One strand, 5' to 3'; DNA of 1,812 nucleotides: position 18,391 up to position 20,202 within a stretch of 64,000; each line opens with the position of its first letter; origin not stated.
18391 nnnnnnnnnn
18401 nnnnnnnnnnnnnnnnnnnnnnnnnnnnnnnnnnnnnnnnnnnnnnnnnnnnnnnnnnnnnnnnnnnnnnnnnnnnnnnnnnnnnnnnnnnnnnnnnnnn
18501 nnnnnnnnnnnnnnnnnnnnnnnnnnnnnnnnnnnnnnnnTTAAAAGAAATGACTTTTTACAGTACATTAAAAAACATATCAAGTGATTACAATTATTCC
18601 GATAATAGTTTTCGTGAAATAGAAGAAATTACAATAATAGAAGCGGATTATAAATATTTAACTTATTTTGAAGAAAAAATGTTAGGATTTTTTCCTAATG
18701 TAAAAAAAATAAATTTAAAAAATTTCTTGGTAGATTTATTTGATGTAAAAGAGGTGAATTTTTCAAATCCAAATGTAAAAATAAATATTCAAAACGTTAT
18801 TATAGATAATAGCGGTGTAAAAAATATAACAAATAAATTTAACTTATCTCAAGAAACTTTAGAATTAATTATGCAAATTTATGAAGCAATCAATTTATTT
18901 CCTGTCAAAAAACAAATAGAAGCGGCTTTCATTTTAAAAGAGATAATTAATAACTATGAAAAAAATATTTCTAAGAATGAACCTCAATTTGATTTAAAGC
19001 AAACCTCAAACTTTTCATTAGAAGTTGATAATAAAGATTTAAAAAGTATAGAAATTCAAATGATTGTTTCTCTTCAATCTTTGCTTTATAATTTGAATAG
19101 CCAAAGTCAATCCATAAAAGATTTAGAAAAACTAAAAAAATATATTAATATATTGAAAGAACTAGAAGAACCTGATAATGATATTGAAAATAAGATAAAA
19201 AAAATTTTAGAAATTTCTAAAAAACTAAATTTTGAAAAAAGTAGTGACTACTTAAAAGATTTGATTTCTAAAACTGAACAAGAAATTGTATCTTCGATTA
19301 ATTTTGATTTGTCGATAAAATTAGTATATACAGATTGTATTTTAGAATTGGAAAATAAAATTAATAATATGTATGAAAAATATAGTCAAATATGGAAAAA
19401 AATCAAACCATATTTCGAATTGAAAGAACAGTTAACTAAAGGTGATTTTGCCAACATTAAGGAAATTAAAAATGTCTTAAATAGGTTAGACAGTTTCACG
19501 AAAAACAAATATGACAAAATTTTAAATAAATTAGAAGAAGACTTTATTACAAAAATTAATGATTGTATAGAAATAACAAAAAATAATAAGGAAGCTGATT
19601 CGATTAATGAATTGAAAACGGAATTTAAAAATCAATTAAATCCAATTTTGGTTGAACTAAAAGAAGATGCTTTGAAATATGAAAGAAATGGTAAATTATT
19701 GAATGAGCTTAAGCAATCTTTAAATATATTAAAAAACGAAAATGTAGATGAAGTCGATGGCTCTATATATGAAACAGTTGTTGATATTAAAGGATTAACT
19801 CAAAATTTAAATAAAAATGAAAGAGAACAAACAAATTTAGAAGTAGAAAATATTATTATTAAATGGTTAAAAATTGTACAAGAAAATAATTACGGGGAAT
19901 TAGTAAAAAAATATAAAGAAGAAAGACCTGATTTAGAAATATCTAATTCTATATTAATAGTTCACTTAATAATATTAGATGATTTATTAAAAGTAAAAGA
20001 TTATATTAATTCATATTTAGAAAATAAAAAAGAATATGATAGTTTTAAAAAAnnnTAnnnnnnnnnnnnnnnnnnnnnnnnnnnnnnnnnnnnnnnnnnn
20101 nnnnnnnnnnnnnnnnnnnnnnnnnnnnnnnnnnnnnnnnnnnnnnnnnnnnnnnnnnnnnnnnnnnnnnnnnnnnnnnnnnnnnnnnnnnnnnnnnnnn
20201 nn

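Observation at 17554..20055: BspA-type LRR protein built from about 14 near-identical 66-nt tandem repeats with a 500-aa coiled-coil tail and no signal peptide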

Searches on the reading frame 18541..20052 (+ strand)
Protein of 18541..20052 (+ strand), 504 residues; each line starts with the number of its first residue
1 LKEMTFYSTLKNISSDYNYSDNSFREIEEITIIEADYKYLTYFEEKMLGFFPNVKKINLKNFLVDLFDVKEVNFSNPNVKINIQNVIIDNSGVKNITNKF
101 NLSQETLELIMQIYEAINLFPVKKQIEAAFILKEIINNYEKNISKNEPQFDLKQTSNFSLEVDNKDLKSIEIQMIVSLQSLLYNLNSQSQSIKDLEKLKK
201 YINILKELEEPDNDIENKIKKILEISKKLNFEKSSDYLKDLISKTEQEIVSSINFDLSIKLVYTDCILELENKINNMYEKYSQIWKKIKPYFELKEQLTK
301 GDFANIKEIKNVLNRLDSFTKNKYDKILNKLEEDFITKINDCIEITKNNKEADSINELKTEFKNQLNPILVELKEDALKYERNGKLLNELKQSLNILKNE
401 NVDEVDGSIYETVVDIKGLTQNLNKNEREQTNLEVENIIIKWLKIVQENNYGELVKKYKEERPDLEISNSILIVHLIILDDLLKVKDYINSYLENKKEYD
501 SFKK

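Call 11: find_homologous_proteins(query=window:18541-20052:+, max_evalue=0.001)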
Query window:18541-20052:+ (504 aa): 3 proteins with E <= 0.001 among 8000 candidates.
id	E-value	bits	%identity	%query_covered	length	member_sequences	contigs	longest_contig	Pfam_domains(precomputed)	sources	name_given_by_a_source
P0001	1.5e-270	916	98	91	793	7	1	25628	PF13306.13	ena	-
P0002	9.6e-132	458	52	100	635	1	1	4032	PF13306.13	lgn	-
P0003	1.0e-108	382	45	100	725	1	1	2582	PF13306.13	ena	-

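Call 14: find_encoding_contigs(protein=P0001, flank=8000, max_places=4)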
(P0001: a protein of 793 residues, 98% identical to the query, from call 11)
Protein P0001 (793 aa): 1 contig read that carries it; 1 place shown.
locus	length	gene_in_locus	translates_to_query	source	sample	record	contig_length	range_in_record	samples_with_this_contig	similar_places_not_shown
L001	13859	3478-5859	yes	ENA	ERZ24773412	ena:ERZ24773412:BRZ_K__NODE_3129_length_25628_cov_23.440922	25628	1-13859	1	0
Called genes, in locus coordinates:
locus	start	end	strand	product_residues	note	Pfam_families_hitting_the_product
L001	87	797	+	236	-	PF01048:PNP_UDP_1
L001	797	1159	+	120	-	PF00383:dCMP_cyt_deam_1, PF08211:dCMP_cyt_deam_2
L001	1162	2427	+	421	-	PF02885:Glycos_trans_3N, PF00591:Glycos_transf_3, PF07831:PYNP_C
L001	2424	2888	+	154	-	PF02464:CinA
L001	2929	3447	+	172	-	PF09551:Spore_II_R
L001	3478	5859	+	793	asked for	PF13306:LRR_5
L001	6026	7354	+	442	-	PF01171:ATP_bind_3, PF11734:TilS_C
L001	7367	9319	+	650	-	PF06480:FtsH_ext, PF00004:AAA, PF07728:AAA_5 (weak), PF13401:AAA_22 (faint), PF17862:AAA_lid_3, PF01434:Peptidase_M41, PF07498:Rho_N (weak)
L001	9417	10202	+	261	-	PF00142:Fer4_NifH, PF01656:CbiA, PF02374:ArsA_ATPase (faint), PF06564:CBP_BcsQ (faint), PF09140:MipZ, PF10609:ParA, PF13614:AAA_31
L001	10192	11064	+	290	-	PF02195:ParB_N, PF17762:HTH_ParB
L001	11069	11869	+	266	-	PF21088:MS_channel_1st, PF00924:MS_channel_2nd, PF21082:MS_channel_3rd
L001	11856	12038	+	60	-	PF06107:DUF951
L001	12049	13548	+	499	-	PF03806:ABG_transport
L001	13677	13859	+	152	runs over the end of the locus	PF13274:SocA_Panacea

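Call 15: find_encoding_contigs(protein=P0002, flank=8000, max_places=4)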
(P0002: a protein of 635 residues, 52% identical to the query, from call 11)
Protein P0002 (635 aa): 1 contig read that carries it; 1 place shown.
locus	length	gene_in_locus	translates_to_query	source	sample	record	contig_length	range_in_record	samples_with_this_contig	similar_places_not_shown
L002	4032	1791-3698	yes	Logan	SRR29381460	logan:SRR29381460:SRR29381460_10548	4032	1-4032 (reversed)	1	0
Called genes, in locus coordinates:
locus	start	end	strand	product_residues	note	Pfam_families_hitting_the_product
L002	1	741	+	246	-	?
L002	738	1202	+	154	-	PF02464:CinA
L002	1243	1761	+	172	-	PF09551:Spore_II_R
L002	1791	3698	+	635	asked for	PF13306:LRR_5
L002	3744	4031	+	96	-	?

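Call 16: find_encoding_contigs(protein=P0003, flank=8000, max_places=4)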
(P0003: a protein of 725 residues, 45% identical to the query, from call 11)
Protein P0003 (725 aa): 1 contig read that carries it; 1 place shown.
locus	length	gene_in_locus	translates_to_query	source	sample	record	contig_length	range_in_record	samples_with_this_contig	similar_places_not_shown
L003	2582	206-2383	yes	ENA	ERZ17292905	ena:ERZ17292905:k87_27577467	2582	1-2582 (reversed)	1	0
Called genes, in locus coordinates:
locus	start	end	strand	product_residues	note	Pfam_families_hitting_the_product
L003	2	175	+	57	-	?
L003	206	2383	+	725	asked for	PF13306:LRR_5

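Call 23: search_protein_representatives(protein=window:18541-20052:+)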
Query: 504 residues. Proteins with E-value up to 0.001 (for the whole library): 23; up to 1e-10: 10; up to 1e-30: 5. The best 23 are listed.
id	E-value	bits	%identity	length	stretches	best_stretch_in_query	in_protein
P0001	4.8e-271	915.8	98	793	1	1-460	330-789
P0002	3.0e-132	458.3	53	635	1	1-504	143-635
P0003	3.3e-109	382.4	48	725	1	5-502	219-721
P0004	1.5e-103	363.7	45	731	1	24-504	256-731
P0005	7.3e-38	147.2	55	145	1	361-504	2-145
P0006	1.2e-26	110.2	39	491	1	1-334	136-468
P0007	1.5e-23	100.0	29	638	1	27-501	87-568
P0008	8.5e-18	81.0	30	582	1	14-501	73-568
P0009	3.0e-16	75.9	26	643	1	5-502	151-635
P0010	4.1e-11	59.0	28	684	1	2-430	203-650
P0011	2.5e-09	53.1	28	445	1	122-503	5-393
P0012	9.0e-09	51.3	27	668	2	97-502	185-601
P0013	3.1e-08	49.5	29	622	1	25-501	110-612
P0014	7.1e-08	48.3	25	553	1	13-503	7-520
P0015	4.9e-07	45.6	26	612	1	23-501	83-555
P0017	8.4e-07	44.8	25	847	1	50-500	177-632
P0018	2.5e-05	39.9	27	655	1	54-500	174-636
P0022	3.4e-04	36.2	27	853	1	96-502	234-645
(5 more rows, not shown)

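Call 33: search_protein_families(library=padloc, proteins=[P0002, P0003, P0007, P0017], max_evalue=0.1)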
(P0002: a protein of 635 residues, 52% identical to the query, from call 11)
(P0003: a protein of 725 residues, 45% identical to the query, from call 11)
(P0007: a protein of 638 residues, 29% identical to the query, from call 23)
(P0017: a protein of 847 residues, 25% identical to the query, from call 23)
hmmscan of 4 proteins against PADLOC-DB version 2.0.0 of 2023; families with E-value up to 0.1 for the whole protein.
P0002 (635 aa): 0 families

P0003 (725 aa): 0 families

P0007 (638 aa): 0 families

P0017 (847 aa): 0 families

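Call 34: search_protein_families(library=phrogs, proteins=[P0002, P0003, P0007, P0017], max_evalue=0.1)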
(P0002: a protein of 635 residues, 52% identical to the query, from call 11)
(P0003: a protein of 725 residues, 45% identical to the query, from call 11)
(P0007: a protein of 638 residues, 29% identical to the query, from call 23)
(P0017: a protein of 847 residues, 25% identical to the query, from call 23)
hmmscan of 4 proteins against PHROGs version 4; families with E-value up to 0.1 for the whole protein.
P0002 (635 aa): 3 families
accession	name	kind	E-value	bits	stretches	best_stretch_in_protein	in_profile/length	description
phrog_35892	-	unknown function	3.7e-09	35.8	1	73-167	97-195/1181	-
phrog_5632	-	transcription regulation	0.063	15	0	481-546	32-97/112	Nun-like transcription termination factor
phrog_30930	-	unknown function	0.078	14.5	0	567-621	60-113/118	-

P0003 (725 aa): 3 families
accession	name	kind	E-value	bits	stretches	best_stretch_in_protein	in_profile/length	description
phrog_18805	-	unknown function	1.1e-13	51.8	2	64-210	254-410/457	-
phrog_35892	-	unknown function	2.1e-12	46.5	1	39-197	147-302/1181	-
phrog_31172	-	unknown function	0.072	14.1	0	46-76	6-36/55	-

P0007 (638 aa): 0 families

P0017 (847 aa): 2 families
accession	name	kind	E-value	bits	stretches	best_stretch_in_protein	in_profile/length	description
phrog_18805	-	unknown function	4.8e-06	26.7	1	6-156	242-403/457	-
phrog_35892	-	unknown function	0.00022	20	1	4-108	54-166/1181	-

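Call 39: find_homologous_proteins(query=A3, max_evalue=0.001)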
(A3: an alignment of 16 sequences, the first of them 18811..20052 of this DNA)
Query A3 (16 sequences) (414 aa, profile of the alignment): 4 proteins with E <= 0.001 among 8000 candidates.
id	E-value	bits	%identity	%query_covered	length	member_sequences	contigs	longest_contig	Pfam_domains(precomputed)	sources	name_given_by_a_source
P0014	2.4e-127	444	24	88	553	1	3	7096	-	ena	-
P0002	1.7e-121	424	52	100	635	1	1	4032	PF13306.13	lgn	-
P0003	2.6e-107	378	46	99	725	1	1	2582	PF13306.13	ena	-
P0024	3.2e-36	143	26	65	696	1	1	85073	PF13306.13,PF13855.13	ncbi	-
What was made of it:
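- Tried and rejected: A profile search of the 5.8-billion-protein set added only P0014 and P0024, because the word filter saturates on AT-rich sequence (call 39).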

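Call 40: search_solved_structures(query=A3, max_evalue=1)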
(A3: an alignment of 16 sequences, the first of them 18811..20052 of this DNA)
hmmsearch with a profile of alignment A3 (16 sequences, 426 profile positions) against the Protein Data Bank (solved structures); distinct sequences matched with E-value up to 1: 2.
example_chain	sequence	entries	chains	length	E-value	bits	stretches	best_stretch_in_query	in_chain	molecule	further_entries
7f0k_A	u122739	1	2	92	0.24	13.5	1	218-268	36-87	Kinetoplastid membrane protein KMP-11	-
5y70_A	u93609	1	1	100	0.28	13.3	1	218-269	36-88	Kinetoplastid membrane protein 11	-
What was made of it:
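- Tried and rejected: A PDB sequence-profile search found nothing at E<0.2 (call 40).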

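Call 41: find_encoding_contigs(protein=P0024, flank=6000, max_places=3)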
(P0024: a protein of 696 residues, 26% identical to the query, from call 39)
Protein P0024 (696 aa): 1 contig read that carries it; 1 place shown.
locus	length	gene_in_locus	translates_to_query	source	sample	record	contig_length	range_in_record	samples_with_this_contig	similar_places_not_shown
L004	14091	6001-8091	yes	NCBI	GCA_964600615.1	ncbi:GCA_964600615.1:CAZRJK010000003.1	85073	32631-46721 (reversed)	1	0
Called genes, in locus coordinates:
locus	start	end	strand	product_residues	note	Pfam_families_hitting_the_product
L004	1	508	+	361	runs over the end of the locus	PF00005:ABC_tran, PF08402:TOBE_2 (weak)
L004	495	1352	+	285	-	PF00528:BPD_transp_1 (weak)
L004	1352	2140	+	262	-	PF00528:BPD_transp_1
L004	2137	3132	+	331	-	PF01547:SBP_bac_1, PF13416:SBP_bac_8, PF13531:SBP_bac_11, PF13343:SBP_bac_6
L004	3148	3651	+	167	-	PF10688:Imp-YgjV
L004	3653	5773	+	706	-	PF13306:LRR_5, PF13855:LRR_8 (faint), PF13306:LRR_5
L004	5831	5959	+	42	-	-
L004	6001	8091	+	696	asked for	PF13306:LRR_5, PF13855:LRR_8 (faint), PF13306:LRR_5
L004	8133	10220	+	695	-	PF13306:LRR_5, PF13855:LRR_8 (faint), PF13306:LRR_5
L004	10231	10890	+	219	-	PF02675:AdoMet_dc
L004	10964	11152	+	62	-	-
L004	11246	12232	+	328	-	PF02729:OTCace_N, PF00185:OTCace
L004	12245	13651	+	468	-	PF00324:AA_permease, PF13520:AA_permease_2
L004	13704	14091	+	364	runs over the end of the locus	PF04371:PAD_porph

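Call 42: find_encoding_contigs(protein=P0014, flank=6000, max_places=3)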
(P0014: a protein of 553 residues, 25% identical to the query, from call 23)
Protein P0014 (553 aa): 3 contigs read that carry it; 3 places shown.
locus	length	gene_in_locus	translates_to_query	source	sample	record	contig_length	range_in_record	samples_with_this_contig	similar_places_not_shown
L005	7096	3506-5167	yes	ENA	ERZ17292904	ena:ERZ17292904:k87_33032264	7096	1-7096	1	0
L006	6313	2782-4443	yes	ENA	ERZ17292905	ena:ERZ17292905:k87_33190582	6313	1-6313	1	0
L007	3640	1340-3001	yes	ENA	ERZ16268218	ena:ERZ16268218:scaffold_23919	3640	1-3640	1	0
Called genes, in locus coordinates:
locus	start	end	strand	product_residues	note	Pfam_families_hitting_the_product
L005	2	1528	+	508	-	?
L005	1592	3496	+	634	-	PF13306:LRR_5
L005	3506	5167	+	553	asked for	-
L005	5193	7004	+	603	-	-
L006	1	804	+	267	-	?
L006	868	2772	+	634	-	PF13306:LRR_5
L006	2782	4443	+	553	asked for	-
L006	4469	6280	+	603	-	-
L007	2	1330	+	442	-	?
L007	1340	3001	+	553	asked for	-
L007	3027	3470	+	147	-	PF13306:LRR_5 (weak)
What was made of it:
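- On Sporulation genes (spoIIR operon / spore coat): It is absent in L004-L007 (calls 41, 42).
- The family members in L004-L007 have no sporulation neighbours in the DNA held (calls 41, 42).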

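Call 45: find_related_loci(query=A4, collection=genome_contigs, flank=8000)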
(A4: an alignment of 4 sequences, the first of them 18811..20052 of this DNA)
Query A4 (414 aa) in genome_contigs; peptide patterns used: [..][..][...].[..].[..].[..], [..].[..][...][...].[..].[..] (x = any residue, [..] = any of these).
275 stretches matched a pattern; 1 encode a relative of the query (tblastn E <= 1e-3); 1 distinct loci.
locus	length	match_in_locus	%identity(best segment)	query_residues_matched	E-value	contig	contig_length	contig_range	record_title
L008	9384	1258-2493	47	2-414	7e-105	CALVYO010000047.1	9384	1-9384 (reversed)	MAG: uncultured Bacilli bacterium isolate BRZ_DM__bin25 genome assembly, contig: BRZ_DM__NODE_9769_length_9384_cov_6.691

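Call 61: predict_structure(alignment_id=A3)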
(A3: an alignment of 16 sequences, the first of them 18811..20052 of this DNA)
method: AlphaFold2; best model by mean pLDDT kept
length: 414 residues; sequences in the alignment: 16
mean_pLDDT: 86.3   pTM: 0.59
mean pLDDT of the five models: 86.3, 85.1, 85.1, 83.7, 81.7
residues with pLDDT >= 90: 216; 70-90: 164; 50-70: 15; < 50: 19
segments of 3 or more residues with pLDDT < 50: 1-5, 67-74, 168-172
pLDDT, mean of each block of 10 residues (from residue 1): 46 88 90 87 90 80 55 66 90 86 90 93 94 91 90 91 66 73 95 93 91 80 85 91 93 91 91 90 87 87 91 85 95 94 95 89 85 82 92 96 94 91
secondary structure, 60 per line:
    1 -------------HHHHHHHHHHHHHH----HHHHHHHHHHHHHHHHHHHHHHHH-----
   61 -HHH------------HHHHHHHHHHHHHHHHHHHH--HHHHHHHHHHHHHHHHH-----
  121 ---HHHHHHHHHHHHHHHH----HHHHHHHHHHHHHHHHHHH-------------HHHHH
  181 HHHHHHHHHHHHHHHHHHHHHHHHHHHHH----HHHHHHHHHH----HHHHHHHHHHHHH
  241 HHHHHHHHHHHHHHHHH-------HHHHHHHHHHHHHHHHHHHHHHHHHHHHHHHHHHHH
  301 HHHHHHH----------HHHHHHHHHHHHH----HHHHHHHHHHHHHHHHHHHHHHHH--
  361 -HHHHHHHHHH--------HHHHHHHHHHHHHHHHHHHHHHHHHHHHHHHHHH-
elements in order: H14-27 H32-55 H77-96 H99-115 H124-139 H144-162 H176-209 H214-223 H228-257 H265-307 H318-330 H335-358 H362-371 H380-413
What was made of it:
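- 18814..20052 (+): Conserved all-helical domain (aa 421-833): 14 helices forming serial three-helix-bundle-like packing; no known family. AF2 with 16 sequences gives pLDDT 86.3 (call 61).
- On Long coiled-coil proteins: AF2 gives 14 helices of 10-43 residues with loops, folded back on each other (call 61).
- The helical domain models at pLDDT 86 (call 61).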

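Call 76: find_encoding_contigs(protein=P0030, flank=3000, max_places=3)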
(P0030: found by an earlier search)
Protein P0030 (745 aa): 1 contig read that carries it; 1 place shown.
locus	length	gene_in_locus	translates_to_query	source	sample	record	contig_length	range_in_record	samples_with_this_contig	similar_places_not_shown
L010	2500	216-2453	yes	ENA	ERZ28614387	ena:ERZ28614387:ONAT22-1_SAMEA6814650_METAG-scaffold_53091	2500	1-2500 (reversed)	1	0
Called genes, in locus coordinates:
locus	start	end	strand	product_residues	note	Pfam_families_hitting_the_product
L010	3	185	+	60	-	?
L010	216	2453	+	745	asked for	PF13306:LRR_5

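Call 81: search_protein_families(library=pfam, alignment_id=A3, max_evalue=0.01)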
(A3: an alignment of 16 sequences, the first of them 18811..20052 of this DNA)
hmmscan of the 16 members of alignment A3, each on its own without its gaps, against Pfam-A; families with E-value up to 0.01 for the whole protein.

A. member 1, window:18811-20052:+ (414 aa): 1 family
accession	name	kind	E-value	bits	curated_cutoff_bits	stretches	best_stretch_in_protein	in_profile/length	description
PF05276.19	SH3BP5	-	0.0002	21.6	25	1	177-243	149-214/231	SH3 domain-binding protein 5 (SH3BP5)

B. families by the number of members that match (of 16 scanned): 3 families
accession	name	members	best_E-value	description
PF05276.19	SH3BP5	1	0.0002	SH3 domain-binding protein 5 (SH3BP5)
PF16417.11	CNOT1_TTP_bind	1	0.0021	CCR4-NOT transcription complex subunit 1 TTP binding domain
PF19071.5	DUF5767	1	0.0025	Family of unknown function (DUF5767)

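Call 82: search_dna_similar(query=window:18811-20052:+, collection=phages, mode=protein, max_evalue=0.001, max_rows=10)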
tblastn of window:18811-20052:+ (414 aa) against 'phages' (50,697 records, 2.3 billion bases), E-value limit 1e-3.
No match.

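Call 83: search_dna_similar(query=window:18811-20052:+, collection=plasmids, mode=protein, max_evalue=0.001, max_rows=10)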
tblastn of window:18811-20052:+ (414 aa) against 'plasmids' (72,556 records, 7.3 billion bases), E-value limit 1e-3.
No match.
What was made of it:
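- On Phage or plasmid cargo: tblastn against phages and plasmids gave no match (calls 82, 83).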
